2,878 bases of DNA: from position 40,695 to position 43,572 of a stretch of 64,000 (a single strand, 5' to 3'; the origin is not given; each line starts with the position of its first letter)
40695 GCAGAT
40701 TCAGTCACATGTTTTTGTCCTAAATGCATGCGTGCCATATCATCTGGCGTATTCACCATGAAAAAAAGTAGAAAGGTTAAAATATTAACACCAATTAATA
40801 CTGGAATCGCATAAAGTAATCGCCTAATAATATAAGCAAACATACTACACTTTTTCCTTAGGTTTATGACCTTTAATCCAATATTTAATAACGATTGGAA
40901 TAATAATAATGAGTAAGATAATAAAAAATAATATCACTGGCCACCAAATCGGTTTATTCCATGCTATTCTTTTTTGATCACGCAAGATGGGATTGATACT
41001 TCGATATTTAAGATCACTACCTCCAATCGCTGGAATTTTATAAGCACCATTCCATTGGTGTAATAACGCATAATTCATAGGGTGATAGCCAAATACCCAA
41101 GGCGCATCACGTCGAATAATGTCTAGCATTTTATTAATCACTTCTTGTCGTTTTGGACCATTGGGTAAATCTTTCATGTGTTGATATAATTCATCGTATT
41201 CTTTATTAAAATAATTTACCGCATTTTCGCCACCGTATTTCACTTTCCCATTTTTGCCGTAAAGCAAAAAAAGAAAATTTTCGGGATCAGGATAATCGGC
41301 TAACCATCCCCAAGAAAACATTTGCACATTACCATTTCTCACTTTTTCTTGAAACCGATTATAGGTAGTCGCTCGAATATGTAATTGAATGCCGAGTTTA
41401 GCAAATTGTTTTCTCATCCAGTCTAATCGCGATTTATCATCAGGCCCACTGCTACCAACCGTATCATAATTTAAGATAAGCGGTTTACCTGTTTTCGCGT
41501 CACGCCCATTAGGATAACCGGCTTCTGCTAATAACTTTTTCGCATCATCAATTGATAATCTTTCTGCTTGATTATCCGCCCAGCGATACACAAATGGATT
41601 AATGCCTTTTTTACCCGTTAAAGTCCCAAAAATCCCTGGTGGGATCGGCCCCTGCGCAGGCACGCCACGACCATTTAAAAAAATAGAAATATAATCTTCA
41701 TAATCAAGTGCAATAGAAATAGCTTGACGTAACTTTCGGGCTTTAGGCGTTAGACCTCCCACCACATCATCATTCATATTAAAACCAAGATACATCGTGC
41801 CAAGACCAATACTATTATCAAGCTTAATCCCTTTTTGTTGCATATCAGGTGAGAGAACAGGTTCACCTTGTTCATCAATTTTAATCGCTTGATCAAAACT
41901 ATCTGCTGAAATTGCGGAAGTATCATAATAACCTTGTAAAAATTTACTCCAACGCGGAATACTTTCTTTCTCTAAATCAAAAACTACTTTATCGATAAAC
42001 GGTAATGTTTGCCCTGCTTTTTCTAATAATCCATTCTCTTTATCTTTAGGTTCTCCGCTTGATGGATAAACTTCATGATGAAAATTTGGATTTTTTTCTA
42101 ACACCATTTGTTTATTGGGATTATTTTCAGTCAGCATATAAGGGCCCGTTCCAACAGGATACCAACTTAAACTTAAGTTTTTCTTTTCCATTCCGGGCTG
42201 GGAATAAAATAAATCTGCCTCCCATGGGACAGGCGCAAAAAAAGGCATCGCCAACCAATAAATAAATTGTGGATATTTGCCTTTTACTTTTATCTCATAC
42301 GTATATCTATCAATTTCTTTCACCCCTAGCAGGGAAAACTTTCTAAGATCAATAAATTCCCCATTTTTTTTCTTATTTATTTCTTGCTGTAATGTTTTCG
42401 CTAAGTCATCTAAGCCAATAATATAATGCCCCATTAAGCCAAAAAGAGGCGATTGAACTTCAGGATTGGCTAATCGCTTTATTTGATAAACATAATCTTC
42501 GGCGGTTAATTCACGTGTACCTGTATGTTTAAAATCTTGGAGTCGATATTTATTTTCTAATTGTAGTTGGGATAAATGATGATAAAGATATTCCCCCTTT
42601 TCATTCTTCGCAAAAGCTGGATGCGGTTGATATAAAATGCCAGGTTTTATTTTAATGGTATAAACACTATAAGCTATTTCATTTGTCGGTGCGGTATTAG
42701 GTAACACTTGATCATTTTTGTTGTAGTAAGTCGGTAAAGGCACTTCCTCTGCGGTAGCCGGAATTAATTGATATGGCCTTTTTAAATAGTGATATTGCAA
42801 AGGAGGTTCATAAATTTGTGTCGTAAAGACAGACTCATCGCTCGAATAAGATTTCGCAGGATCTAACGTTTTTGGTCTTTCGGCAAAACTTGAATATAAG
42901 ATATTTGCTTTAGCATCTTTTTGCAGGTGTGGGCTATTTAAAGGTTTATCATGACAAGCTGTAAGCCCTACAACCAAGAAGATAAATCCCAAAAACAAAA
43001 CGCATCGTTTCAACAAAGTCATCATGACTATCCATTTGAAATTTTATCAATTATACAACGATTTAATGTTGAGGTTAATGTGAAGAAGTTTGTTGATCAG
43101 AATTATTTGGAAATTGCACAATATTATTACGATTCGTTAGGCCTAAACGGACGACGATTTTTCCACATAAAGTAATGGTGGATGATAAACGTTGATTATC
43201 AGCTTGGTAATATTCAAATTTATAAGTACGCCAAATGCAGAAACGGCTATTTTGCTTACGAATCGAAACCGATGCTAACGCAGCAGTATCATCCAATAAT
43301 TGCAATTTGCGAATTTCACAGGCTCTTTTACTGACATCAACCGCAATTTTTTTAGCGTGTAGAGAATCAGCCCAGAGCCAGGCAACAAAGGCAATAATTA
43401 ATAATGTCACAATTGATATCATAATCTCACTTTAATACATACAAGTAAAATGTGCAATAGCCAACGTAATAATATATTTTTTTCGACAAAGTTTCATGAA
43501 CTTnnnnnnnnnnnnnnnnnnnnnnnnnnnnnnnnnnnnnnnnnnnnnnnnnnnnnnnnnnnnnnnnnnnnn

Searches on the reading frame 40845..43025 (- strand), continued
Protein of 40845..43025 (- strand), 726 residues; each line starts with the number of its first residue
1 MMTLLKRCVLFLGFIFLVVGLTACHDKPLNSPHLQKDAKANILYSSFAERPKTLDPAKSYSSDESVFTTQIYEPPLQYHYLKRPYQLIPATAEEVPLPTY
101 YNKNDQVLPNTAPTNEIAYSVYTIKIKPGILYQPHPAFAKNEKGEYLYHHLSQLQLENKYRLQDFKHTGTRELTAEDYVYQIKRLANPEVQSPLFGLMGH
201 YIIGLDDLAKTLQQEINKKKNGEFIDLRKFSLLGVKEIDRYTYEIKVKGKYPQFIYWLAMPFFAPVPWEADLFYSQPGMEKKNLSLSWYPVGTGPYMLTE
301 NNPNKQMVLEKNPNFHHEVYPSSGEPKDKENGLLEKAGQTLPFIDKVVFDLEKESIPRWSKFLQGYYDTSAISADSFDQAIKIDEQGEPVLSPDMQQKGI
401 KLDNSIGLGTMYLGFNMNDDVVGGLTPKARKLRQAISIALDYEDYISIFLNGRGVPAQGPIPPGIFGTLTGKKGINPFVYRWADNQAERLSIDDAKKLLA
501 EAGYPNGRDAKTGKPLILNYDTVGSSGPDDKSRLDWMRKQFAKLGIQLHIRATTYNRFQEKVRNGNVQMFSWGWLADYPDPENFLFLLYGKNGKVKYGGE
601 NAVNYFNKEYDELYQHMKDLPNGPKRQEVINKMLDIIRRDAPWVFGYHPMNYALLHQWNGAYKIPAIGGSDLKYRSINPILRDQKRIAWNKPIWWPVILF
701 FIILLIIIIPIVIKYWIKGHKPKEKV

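Call 30: find_related_loci(query=A2, collection=genome_contigs, flank=10000)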
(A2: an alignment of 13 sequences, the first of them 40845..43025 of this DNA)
Query A2 (726 aa) in genome_contigs; peptide patterns used: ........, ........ (x = any residue, [..] = any of these).
600 stretches matched a pattern (row limit reached: there are more); 599 encode a relative of the query (tblastn E <= 1e-3); the best 80 are kept; 80 distinct loci.
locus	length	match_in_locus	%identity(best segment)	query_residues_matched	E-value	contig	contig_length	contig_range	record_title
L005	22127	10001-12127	61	22-726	0e+0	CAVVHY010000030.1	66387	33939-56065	MAG: uncultured Gammaproteobacteria bacterium isolate MFD02923.bin.3.140 genome assembly, contig: contig_16411, whole ge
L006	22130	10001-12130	60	11-715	0e+0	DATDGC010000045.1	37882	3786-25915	MAG TPA_asm: Burkholderiales bacterium isolate SMAG_U242 k141_260169, whole genome shotgun sequence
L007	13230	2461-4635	58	1-725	0e+0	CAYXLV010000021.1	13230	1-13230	MAG TPA_asm: uncultured Coxiellaceae bacterium isolate binchicken_co237_13 genome assembly, contig: NODE_2449_length_132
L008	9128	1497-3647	58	13-726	0e+0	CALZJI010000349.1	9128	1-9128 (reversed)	MAG: uncultured Chromatiaceae bacterium isolate FCS_M_Gamma_042 genome assembly, contig: k121_625052, whole genome shotg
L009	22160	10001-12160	57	1-715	0e+0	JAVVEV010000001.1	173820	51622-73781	MAG: Thiogranum sp. isolate TamC13-30 NODE_1_length_173820_cov_5.577687, whole genome shotgun sequence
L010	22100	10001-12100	59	22-722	0e+0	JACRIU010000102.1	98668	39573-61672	MAG: Hydrogenophilales bacterium isolate NC_groundwater_1811_Pr3_B-0.1um_58_14 SR-2_scaffold_141_2834793, whole genome s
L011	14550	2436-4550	58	11-715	0e+0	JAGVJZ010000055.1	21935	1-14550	MAG: Gammaproteobacteria bacterium isolate SW_53 c_000000028768, whole genome shotgun sequence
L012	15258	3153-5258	58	14-715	0e+0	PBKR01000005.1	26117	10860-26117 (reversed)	MAG: Nitrosomonadaceae bacterium isolate SP263 117278, whole genome shotgun sequence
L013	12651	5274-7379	57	17-715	0e+0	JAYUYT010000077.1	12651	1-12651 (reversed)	MAG: Nitrosospira sp. isolate GL139_UP_metabat_62 GL139_UP_metabat_62_76, whole genome shotgun sequence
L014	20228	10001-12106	57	17-715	0e+0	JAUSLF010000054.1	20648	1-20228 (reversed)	MAG: Nitrosomonadaceae bacterium isolate E19_concoct.bin.114 E19_k141_354753, whole genome shotgun sequence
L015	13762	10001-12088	59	21-712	0e+0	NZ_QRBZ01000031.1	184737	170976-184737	Nitrosomonas oligotropha strain Nm45 Oligotropha_contig000031, whole genome shotgun sequence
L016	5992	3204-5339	58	2-715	0e+0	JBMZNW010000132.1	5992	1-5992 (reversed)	MAG: Gammaproteobacteria bacterium isolate ME_XS_2212_1_bin57 ME_XS_2212_1_bin57_132, whole genome shotgun sequence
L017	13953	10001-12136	57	5-712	0e+0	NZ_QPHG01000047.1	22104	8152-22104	MAG: Nitrosomonas sp. isolate CP45 NODE_47_length_22104_cov_1.768730, whole genome shotgun sequence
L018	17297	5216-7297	59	24-713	0e+0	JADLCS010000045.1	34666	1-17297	MAG: Gammaproteobacteria bacterium isolate SJ243 c_000000536121, whole genome shotgun sequence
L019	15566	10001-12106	59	22-721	0e+0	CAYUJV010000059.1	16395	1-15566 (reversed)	MAG TPA_asm: uncultured Burkholderiales bacterium isolate SRP290908_co1_82 genome assembly, contig: NODE_4789_length_163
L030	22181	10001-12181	56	3-726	0e+0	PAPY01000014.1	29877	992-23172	MAG: Legionellales bacterium isolate SP151 MHASMcontig_148402, whole genome shotgun sequence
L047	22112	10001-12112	57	7-715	0e+0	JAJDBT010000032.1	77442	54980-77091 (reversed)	MAG: Nitrospirota bacterium isolate OFTM211 OFTM211_31, whole genome shotgun sequence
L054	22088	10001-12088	58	10-710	0e+0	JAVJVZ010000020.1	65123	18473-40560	MAG: Gammaproteobacteria bacterium isolate C2-GNP5-20 k141_13807, whole genome shotgun sequence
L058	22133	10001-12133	56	7-715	0e+0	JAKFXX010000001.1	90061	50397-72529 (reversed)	MAG: Gammaproteobacteria bacterium isolate ND4_Bin_8 ND4_0000009, whole genome shotgun sequence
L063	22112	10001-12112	56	4-710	0e+0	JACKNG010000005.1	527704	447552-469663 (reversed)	MAG: Gammaproteobacteria bacterium isolate HK-STAS-PROT-138 HK-STAS-PROT-138_5, whole genome shotgun sequence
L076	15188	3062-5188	55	5-715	0e+0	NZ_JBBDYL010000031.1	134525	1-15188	MAG: Sulfuricaulis sp. isolate LejiaD_57_21 Lejia_D_252_length_134525_cov_12, whole genome shotgun sequence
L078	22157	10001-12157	55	7-726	0e+0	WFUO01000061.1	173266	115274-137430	MAG: Gammaproteobacteria bacterium isolate S139_76 k151_82529, whole genome shotgun sequence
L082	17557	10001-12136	56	3-715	0e+0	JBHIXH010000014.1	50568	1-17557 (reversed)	MAG: Gammaproteobacteria bacterium isolate MAG45 WDNA05_bin.28.strict_14, whole genome shotgun sequence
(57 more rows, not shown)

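Call 34: search_protein_families(library=pfam, proteins=[L030:14694-16667:+, L063:14552-18001:+, L054:15450-17981:+, L076:7589-8317:+, L047:14578-15000:+, L078:14606-15103:+, L082:14519-14932:+, L058:14664-14975:+, L030:16693-17514:-], max_evalue=0.01)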
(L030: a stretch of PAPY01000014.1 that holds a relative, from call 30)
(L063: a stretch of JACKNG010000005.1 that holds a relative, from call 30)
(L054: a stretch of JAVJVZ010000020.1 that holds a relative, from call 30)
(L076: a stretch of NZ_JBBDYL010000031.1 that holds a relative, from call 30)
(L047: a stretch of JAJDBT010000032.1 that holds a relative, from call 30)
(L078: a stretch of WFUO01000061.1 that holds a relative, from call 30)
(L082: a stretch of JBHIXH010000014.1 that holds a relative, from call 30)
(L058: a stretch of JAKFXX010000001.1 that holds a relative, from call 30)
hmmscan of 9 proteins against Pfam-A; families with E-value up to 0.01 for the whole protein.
L030:14694-16667:+ (658 aa): 0 families

L063:14552-18001:+ (1150 aa): 4 families
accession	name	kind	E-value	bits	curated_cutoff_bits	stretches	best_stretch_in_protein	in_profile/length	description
PF02737.24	3HCDH_N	-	7e-45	153.6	22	1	778-950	1-177/180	3-hydroxyacyl-CoA dehydrogenase, NAD binding domain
PF00378.25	ECH_1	-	8.3e-32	110.9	27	1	500-678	17-192/251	Enoyl-CoA hydratase/isomerase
PF00725.27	3HCDH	-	5.5e-29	101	22.1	1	955-1045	1-96/97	3-hydroxyacyl-CoA dehydrogenase, C-terminal domain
PF16113.10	ECH_2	-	9.5e-22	78.4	27.2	1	499-675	11-187/335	Enoyl-CoA hydratase/isomerase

L054:15450-17981:+ (844 aa): 6 families
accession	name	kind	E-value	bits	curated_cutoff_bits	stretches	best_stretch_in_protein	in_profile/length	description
PF02737.24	3HCDH_N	-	7.2e-45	153.5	22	1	473-642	2-175/180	3-hydroxyacyl-CoA dehydrogenase, NAD binding domain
PF00378.25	ECH_1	-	5.9e-29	101.6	27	1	194-371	17-191/251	Enoyl-CoA hydratase/isomerase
PF00725.27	3HCDH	-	3.1e-28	98.6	22.1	1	649-740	1-97/97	3-hydroxyacyl-CoA dehydrogenase, C-terminal domain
PF16113.10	ECH_2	-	9.8e-21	75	27.2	1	193-369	11-187/335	Enoyl-CoA hydratase/isomerase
PF03446.21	NAD_binding_2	-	0.0041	17.6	21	0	473-555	2-65/161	NAD binding domain of 6-phosphogluconate dehydrogenase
PF07992.20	Pyr_redox_2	-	0.0071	16.2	26.1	0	468-517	140-189/291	Pyridine nucleotide-disulphide oxidoreductase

L076:7589-8317:+ (243 aa): 0 families

L047:14578-15000:+ (141 aa): 1 family
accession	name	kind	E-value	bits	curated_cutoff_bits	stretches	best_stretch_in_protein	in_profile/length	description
PF00892.27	EamA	-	9.2e-10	39.4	28.2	1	6-139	2-133/135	EamA-like transporter family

L078:14606-15103:+ (166 aa): 5 families
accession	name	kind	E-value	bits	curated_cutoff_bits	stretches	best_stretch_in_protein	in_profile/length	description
PF01381.28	HTH_3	-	3.3e-06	27.5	23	1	51-94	12-55/55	Helix-turn-helix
PF12844.13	HTH_19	-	4.1e-05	23.9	30.2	1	51-100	15-64/64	Helix-turn-helix domain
PF07022.19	Phage_CI_repr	-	0.00013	22.7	22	1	46-102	10-65/65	Bacteriophage CI repressor helix-turn-helix domain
PF15943.11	YdaS_toxin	-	0.0018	18.5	30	1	49-72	9-32/65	Bacterial toxin YdaS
PF08667.16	BetR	-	0.0039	17.7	21.6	1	28-100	4-76/148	BetR domain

L082:14519-14932:+ (138 aa): 4 families
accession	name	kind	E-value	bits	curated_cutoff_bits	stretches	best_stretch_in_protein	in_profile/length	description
PF03061.28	4HBT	-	2e-19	70.1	20.6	1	32-106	1-76/79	Thioesterase superfamily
PF13622.12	4HBT_3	-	1.8e-05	25.4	24.3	1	26-110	2-74/83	Acyl-CoA thioesterase N-terminal domain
PF23284.2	KOW2_Spt5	-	0.003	17.8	28.9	0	74-99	7-32/50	Transcription elongation factor SPT5, second KOW domain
PF01575.25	MaoC_dehydratas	-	0.0048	16.9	27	1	44-102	60-117/123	MaoC like domain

L058:14664-14975:+ (104 aa): 0 families

L030:16693-17514:- (274 aa): 1 family
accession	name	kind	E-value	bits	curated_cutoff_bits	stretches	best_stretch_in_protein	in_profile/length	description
PF09992.14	NAGPA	-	5.8e-28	98.6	25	1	105-270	1-168/169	Phosphodiester glycosidase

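Call 57: search_solved_structures(query=window:40845-43025:-, max_evalue=1e-10)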
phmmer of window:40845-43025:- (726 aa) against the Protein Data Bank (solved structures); distinct sequences matched with E-value up to 1e-10: 18.
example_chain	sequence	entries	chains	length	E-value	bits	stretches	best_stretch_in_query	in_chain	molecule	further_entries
8upi_A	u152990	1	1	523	2.3e-23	85.6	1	167-653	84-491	Peptide ABC transporter substrate-binding protein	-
3m8u_A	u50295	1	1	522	1.7e-19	72.9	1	344-662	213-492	Heme-binding protein A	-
4gl8_A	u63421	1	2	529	2.1e-19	72.6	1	431-646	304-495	Oligopeptide ABC transporter OppAIV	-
3tpa_A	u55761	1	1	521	1.1e-18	70.2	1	400-657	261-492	Heme-binding protein A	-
6ofq_A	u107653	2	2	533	3.3e-18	68.6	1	400-650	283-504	Heme-binding protein A / AI-2 binding protein A | Heme-binding protein A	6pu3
1b05_A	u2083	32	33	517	8.3e-17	64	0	431-662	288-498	PERIPLASMIC OLIGOPEPTIDE-BINDING PROTEIN | PROTEIN (OLIGO-PEPTIDE BINDING PROTEIN) | PERIPLASMIC OLIGO-PEPTIDE BINDING PROTEIN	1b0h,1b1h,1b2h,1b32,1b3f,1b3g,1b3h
3zs6_A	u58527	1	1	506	3.8e-14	55.2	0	401-662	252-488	PERIPLASMIC OLIGOPEPTIDE-BINDING PROTEIN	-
9rd1_A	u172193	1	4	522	1.8e-13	52.9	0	431-662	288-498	Periplasmic oligopeptide-binding protein OppA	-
3tcf_A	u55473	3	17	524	1.9e-13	52.9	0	431-662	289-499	Periplasmic oligopeptide-binding protein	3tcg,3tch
5u4o_A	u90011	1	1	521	3.4e-13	52.1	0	400-642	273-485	ABC transporter substrate-binding protein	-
4qfk_H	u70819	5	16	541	2.7e-12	49.1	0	431-627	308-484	ABC transporter periplasmic peptide-binding protein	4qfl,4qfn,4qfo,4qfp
1dpp_A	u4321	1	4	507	5.6e-12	48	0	395-652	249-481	DIPEPTIDE BINDING PROTEIN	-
8z1y_F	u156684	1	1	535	8e-12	47.5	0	395-652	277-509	Dipeptide-binding protein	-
9pv8_A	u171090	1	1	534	1.3e-11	46.8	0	491-645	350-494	Oligopeptide-binding protein OppA3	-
5f1q_A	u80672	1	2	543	1.5e-11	46.6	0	396-664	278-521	Periplasmic dipeptide transport protein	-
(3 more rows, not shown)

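Call 80: find_encoding_contigs(protein=P0154, flank=1000, max_places=2)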
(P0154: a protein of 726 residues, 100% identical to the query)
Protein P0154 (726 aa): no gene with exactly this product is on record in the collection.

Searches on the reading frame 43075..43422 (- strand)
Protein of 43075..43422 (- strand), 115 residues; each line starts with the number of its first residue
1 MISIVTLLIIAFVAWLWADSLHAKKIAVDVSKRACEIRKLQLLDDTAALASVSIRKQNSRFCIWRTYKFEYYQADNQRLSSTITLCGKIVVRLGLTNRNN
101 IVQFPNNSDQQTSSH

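Call 4: search_protein_families(library=pfam, proteins=[window:43075-43422:-], max_evalue=0.01)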
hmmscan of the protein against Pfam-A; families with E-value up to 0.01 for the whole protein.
window:43075-43422:- (115 aa): 1 family
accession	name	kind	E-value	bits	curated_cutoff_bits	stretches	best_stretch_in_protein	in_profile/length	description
PF11743.13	DUF3301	-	4.2e-20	71.7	25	1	4-93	2-91/95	Protein of unknown function (DUF3301)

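Call 5: search_protein_families(library=ncbifam, proteins=[window:43075-43422:-], max_evalue=0.01)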
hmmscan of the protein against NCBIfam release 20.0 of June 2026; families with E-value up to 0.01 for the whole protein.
window:43075-43422:- (115 aa): 0 families
